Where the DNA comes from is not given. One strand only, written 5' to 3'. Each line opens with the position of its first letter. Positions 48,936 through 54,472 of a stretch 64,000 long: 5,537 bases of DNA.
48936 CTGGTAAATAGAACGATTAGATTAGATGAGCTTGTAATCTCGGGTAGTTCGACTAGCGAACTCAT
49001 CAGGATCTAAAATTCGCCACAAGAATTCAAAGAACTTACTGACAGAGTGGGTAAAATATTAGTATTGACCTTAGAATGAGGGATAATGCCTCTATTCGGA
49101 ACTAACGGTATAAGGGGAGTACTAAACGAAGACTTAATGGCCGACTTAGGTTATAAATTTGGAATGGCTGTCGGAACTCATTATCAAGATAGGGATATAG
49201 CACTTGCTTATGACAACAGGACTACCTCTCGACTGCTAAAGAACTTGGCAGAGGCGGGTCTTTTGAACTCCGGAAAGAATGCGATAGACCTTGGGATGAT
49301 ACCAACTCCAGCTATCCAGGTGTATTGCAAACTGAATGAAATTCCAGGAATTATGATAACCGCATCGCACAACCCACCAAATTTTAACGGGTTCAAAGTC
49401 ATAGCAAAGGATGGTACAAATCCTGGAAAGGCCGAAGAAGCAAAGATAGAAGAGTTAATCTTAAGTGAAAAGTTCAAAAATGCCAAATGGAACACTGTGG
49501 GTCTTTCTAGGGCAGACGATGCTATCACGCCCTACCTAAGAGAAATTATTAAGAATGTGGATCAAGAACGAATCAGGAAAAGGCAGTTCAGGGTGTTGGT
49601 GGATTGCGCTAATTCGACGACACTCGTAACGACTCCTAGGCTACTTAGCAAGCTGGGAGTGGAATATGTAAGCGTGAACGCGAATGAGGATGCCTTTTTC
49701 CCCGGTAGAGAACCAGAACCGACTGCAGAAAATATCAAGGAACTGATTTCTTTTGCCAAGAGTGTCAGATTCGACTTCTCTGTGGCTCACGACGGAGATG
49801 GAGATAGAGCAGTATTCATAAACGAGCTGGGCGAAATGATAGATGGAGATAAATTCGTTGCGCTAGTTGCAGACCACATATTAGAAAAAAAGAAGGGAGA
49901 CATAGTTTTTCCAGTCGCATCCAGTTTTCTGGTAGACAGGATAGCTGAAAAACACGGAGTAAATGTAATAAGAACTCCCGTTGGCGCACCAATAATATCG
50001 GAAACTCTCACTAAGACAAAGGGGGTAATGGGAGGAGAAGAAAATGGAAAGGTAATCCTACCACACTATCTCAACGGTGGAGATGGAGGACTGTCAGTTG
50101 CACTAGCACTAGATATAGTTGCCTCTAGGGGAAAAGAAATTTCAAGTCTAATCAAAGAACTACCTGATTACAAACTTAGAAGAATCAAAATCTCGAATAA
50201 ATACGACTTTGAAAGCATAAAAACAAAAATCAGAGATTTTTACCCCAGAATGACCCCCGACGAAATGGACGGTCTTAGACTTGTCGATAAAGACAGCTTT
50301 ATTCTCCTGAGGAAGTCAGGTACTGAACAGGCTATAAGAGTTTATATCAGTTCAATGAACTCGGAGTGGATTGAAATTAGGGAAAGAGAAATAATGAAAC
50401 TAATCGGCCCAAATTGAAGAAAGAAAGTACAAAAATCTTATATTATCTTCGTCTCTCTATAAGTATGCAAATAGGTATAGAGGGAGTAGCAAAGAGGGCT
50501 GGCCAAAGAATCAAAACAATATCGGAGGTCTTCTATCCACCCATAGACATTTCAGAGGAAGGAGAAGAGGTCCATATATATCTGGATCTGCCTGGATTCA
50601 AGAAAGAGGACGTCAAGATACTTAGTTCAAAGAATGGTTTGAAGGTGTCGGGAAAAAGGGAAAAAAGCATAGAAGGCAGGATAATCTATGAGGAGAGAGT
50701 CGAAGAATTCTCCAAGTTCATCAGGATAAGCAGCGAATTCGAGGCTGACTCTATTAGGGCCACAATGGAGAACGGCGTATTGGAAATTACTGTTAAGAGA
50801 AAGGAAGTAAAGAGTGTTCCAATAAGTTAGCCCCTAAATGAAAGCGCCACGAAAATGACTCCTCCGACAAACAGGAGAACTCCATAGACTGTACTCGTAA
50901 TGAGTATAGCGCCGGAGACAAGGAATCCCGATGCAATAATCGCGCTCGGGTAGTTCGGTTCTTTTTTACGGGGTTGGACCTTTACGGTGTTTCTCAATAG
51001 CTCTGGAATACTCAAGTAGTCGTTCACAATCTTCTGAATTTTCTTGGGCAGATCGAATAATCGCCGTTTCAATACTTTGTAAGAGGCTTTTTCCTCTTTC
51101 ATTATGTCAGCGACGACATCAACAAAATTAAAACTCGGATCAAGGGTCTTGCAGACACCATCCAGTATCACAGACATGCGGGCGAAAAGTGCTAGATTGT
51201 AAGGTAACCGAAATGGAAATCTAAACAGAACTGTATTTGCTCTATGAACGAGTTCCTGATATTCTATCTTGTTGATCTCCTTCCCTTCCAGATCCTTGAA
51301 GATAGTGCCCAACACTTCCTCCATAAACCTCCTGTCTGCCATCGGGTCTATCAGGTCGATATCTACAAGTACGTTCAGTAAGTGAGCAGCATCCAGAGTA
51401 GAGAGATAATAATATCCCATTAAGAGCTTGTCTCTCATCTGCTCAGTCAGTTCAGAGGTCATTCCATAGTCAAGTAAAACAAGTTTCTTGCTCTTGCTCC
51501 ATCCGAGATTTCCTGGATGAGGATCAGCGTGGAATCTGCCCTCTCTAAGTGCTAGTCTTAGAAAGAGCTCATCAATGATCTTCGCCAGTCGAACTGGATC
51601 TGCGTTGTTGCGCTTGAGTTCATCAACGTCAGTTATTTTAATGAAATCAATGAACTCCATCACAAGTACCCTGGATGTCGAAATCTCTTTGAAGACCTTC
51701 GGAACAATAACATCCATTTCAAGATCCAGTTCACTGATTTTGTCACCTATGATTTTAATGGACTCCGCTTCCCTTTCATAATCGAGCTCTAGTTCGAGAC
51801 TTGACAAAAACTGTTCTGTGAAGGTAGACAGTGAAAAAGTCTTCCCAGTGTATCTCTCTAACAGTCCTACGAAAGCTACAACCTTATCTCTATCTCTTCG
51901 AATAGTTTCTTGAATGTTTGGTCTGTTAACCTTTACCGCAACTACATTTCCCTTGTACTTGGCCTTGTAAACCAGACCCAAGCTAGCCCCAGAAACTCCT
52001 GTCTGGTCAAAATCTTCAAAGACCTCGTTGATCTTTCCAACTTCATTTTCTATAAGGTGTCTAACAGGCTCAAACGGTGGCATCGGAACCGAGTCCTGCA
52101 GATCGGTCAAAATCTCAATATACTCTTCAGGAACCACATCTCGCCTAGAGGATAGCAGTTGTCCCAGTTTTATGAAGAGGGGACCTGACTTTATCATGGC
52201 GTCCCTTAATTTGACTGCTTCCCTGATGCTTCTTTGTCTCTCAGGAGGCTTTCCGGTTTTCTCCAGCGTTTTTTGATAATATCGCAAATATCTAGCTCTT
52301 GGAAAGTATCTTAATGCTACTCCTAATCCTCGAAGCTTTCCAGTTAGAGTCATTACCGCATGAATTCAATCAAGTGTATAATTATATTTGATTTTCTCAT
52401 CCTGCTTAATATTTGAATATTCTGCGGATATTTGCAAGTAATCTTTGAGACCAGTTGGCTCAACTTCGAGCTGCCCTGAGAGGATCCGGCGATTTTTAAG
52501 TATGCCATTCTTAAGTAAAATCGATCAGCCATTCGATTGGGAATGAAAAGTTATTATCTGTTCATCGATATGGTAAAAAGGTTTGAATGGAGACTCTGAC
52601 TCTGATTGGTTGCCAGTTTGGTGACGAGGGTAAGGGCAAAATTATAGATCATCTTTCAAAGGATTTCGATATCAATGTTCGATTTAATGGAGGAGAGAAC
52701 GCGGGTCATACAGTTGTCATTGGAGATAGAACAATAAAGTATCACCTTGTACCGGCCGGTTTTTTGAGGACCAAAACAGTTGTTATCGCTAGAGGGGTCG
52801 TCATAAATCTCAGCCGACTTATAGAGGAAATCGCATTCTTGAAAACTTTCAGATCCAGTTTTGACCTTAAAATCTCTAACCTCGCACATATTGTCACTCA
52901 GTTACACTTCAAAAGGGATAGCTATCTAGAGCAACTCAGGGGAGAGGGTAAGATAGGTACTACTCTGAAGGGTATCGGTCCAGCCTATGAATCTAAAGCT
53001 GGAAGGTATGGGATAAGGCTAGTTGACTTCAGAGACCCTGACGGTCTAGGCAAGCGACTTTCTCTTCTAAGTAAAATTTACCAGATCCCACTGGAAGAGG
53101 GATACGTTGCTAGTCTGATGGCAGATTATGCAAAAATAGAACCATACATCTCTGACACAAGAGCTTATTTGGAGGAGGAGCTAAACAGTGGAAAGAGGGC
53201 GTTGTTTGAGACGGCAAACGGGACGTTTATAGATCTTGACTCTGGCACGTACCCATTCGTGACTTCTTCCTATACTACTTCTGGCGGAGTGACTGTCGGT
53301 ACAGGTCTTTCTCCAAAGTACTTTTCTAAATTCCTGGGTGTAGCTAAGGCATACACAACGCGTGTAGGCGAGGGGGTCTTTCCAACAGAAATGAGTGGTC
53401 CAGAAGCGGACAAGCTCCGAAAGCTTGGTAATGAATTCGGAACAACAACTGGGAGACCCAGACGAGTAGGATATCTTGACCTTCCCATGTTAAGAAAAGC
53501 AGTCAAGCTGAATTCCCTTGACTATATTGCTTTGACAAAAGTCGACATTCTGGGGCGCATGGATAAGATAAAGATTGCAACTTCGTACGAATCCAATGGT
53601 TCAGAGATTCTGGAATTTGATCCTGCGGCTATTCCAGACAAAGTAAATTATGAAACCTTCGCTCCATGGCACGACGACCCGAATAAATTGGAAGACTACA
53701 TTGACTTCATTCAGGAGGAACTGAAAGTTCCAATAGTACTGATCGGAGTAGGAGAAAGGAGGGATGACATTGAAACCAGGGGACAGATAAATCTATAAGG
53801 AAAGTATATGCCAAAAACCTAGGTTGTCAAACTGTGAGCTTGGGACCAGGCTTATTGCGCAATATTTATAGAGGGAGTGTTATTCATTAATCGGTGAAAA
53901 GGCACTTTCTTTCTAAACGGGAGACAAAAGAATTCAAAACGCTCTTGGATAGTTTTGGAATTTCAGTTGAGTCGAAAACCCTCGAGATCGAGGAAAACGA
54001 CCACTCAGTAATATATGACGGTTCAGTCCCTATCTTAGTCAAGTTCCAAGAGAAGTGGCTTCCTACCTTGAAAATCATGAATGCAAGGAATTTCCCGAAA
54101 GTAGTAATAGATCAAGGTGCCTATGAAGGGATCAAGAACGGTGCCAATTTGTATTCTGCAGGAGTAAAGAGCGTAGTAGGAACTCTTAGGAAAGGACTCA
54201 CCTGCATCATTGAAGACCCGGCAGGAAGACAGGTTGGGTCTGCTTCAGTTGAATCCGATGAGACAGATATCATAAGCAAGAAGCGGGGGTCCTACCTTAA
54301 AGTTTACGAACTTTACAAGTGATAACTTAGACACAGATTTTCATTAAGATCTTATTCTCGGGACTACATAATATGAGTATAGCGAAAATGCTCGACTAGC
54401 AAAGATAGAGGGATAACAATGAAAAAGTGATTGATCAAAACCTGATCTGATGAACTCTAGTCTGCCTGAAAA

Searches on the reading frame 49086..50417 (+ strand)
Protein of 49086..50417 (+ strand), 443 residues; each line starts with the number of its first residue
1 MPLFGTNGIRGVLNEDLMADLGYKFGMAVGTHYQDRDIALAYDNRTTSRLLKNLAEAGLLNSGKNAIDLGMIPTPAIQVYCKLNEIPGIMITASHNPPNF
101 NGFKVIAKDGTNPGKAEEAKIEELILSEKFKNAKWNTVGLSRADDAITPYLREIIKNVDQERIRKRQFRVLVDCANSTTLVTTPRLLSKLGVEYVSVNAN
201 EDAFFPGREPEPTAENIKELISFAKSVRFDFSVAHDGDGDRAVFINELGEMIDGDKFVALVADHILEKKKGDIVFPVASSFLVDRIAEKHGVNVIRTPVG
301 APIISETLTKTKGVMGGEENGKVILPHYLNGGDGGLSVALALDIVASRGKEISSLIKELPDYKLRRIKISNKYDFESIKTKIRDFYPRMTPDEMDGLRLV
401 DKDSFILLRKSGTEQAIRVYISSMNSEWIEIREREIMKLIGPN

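Call 61: search_protein_families(library=pfam, proteins=[window:49086-50417:+], max_evalue=0.00001)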
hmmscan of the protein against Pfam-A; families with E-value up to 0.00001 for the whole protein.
window:49086-50417:+ (443 aa): 3 families
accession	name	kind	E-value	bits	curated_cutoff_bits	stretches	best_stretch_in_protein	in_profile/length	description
PF02878.22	PGM_PMM_I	-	2.2e-33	115.3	22.5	1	3-130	3-136/138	Phosphoglucomutase/phosphomannomutase, alpha/beta/alpha domain I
PF02880.22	PGM_PMM_III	-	2.9e-24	85.8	20.7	1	253-360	1-112/115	Phosphoglucomutase/phosphomannomutase, alpha/beta/alpha domain III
PF02879.22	PGM_PMM_II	-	4.2e-24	85.5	29.3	1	149-249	2-103/103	Phosphoglucomutase/phosphomannomutase, alpha/beta/alpha domain II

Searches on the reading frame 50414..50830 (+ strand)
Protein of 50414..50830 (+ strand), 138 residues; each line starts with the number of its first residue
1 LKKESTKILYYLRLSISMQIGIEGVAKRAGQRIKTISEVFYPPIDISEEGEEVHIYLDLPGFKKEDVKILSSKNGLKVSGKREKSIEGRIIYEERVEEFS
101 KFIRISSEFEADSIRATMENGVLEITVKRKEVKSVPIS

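Call 61: search_protein_families(library=pfam, proteins=[window:50414-50830:+], max_evalue=0.00001)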
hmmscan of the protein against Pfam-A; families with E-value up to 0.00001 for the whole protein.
window:50414-50830:+ (138 aa): 1 family
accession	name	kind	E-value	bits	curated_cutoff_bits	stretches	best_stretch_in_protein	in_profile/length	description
PF00011.27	HSP20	-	1.6e-17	63.9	20.8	1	45-133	1-91/102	Hsp20/alpha crystallin family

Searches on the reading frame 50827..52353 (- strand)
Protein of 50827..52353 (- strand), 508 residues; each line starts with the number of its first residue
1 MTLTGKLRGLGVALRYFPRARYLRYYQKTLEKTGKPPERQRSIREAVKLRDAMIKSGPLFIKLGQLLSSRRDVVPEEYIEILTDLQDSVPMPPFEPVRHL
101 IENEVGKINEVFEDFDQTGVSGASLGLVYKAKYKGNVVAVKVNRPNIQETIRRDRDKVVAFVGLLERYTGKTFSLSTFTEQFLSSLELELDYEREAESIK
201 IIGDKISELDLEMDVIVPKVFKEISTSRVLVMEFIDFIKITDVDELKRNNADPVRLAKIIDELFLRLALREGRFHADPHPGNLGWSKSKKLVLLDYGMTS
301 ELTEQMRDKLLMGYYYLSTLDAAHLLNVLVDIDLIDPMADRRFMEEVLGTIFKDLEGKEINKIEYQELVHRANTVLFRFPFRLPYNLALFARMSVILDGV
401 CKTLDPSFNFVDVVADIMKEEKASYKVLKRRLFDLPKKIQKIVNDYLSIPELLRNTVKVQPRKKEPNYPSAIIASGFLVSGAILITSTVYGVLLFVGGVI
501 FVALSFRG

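Call 61: search_protein_families(library=pfam, proteins=[window:50827-52353:-], max_evalue=0.00001)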
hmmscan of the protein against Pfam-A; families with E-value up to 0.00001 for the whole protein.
window:50827-52353:- (508 aa): 1 family
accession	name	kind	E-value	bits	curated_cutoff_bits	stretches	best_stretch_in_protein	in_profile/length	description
PF03109.22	ABC1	-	2.2e-56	191.2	22.9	1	85-327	2-242/244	ABC1 atypical kinase-like domain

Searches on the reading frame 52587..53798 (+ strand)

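Call 61: search_protein_families(library=pfam, proteins=[window:52587-53798:+], max_evalue=0.00001)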
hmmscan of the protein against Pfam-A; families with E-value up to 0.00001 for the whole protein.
window:52587-53798:+ (403 aa): 1 family
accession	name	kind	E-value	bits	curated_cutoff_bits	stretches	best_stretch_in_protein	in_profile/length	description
PF00709.27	Adenylsucc_synt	-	2.8e-130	435.3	27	1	6-395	2-415/416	Adenylosuccinate synthetase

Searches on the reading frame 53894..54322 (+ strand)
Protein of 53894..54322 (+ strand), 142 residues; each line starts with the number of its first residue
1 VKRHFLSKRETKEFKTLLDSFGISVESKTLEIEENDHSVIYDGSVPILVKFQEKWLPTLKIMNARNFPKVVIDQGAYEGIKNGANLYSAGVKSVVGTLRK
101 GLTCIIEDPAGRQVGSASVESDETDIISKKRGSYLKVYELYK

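Call 61: search_protein_families(library=pfam, proteins=[window:53894-54322:+], max_evalue=0.00001)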
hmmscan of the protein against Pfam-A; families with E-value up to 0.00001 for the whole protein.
window:53894-54322:+ (142 aa): 2 families
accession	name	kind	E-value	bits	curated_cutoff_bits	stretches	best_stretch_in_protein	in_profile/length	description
PF09183.16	DUF1947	-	3.4e-20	72.4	22.5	1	2-64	1-64/65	Domain of unknown function (DUF1947)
PF01472.26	PUA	-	5e-11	42.8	24.8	1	68-137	1-70/74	PUA domain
